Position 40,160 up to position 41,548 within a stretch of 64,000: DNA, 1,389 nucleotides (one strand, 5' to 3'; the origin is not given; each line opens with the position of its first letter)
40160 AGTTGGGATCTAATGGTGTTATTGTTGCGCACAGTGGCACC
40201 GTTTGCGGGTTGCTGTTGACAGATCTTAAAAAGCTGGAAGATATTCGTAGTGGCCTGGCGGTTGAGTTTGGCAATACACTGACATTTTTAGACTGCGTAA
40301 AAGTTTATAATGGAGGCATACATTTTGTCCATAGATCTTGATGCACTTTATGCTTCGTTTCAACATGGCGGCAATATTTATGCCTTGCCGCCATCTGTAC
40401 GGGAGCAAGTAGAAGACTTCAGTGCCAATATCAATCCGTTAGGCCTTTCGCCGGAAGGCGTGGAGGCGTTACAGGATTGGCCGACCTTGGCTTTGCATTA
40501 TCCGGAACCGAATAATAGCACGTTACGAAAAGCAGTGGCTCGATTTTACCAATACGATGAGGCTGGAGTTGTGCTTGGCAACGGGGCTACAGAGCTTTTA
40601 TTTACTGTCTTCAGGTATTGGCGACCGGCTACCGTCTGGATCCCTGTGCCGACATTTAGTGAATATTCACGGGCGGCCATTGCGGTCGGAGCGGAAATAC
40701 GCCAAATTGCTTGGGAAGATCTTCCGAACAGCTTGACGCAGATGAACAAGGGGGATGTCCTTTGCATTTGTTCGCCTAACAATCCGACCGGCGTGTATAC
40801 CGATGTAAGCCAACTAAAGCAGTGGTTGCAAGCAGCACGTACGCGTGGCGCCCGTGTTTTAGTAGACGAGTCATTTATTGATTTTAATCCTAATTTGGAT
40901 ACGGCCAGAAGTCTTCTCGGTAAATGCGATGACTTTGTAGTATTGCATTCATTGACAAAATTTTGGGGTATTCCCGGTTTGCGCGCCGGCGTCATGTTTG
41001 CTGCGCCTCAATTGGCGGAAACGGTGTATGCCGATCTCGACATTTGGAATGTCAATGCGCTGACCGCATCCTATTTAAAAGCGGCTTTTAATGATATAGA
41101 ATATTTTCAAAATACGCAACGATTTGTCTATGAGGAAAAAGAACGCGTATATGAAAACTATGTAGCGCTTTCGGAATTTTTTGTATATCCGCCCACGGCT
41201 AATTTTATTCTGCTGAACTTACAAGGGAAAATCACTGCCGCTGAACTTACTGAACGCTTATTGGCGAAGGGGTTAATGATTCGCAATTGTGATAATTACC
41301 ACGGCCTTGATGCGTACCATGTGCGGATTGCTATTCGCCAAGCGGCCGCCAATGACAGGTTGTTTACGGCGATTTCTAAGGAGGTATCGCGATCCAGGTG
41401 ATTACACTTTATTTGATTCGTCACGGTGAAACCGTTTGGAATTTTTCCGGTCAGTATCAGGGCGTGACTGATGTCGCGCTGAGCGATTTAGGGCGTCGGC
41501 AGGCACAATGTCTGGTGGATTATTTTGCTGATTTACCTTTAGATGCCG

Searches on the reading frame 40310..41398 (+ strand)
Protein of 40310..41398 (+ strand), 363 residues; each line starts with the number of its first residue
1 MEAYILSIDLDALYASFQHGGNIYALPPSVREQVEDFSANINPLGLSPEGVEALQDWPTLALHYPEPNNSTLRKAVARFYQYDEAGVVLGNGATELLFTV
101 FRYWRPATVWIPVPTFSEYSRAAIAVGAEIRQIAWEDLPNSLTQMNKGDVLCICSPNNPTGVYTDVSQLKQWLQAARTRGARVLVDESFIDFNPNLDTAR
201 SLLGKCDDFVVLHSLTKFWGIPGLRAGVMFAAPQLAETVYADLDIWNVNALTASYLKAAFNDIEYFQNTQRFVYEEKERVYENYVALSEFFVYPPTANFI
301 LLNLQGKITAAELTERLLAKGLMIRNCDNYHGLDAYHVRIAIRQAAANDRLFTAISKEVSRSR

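Call 62: search_protein_families(library=pfam, max_evalue=0.00001, proteins=[window:40310-41398:+])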
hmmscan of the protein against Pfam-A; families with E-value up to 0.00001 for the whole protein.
window:40310-41398:+ (363 aa): 1 family
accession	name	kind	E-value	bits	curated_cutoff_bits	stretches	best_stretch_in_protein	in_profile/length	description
PF00155.27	Aminotran_1_2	-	7e-39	134.5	19.7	1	34-354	3-360/361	Aminotransferase class I and II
